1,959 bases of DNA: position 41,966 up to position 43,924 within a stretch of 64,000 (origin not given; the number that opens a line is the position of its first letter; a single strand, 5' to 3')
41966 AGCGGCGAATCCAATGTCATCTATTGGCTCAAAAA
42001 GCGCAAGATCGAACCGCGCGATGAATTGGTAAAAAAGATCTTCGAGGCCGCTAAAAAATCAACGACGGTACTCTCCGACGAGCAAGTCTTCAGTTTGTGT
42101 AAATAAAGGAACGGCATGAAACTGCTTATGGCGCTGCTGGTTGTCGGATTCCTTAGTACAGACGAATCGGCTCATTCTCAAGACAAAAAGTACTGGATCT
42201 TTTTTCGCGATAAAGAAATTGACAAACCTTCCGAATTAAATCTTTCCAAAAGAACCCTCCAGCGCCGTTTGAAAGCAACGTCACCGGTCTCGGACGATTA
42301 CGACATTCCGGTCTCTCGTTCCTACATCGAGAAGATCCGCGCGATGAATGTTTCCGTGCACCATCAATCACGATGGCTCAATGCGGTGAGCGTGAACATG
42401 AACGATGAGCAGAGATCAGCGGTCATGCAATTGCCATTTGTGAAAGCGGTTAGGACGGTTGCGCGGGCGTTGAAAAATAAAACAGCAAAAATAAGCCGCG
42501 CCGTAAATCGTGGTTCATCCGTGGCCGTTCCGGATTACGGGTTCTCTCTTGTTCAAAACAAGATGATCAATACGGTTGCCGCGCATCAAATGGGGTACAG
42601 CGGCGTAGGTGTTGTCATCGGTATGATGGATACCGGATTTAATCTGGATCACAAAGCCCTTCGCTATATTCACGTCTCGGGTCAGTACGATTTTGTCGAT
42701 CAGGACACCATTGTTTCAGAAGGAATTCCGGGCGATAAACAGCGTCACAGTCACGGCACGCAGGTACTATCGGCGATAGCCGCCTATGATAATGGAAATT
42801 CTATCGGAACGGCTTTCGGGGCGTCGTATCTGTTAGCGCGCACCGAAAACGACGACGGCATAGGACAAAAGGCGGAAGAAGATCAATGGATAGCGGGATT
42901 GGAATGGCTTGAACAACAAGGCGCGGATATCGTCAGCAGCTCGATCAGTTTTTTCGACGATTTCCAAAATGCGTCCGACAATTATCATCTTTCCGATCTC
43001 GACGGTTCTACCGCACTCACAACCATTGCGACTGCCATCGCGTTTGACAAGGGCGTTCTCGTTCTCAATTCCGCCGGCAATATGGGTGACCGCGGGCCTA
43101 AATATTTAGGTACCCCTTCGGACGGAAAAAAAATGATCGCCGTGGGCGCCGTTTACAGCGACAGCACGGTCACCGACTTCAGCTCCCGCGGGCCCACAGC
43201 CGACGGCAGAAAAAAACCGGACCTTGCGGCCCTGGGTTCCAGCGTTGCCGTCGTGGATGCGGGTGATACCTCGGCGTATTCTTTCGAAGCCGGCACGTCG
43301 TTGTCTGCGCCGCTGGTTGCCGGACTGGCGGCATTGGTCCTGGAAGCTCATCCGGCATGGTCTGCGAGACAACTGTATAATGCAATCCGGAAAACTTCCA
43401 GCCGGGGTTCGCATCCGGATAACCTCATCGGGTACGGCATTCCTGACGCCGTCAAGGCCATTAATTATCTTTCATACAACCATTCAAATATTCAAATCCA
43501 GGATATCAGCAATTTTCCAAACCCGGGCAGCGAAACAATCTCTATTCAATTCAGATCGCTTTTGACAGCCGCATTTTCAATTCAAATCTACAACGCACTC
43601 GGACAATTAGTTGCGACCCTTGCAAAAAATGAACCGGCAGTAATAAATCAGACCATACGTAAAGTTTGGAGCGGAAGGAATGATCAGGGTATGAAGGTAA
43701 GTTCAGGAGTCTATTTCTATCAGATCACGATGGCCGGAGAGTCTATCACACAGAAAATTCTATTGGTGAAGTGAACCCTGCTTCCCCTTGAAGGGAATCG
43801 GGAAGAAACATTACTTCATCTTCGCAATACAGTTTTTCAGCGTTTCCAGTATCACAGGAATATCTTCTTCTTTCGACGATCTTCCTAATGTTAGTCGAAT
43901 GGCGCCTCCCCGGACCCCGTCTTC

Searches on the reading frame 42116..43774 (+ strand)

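Call 47: search_protein_families(library=pfam, proteins=[window:42116-43774:+], max_evalue=0.00001)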
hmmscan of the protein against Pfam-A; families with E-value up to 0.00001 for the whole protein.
window:42116-43774:+ (552 aa): 3 families
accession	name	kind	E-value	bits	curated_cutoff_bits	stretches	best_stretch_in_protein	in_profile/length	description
PF00082.27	Peptidase_S8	-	8.8e-41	140.5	21.8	1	164-441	2-288/288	Subtilase family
PF18962.6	Por_Secre_tail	-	4.2e-08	33.8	27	1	467-549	2-74/75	Secretion system C-terminal sorting domain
PF13585.12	CHU_C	-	3.6e-07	30.6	27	1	476-544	19-78/86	CHU_C Type IX secretion signal domain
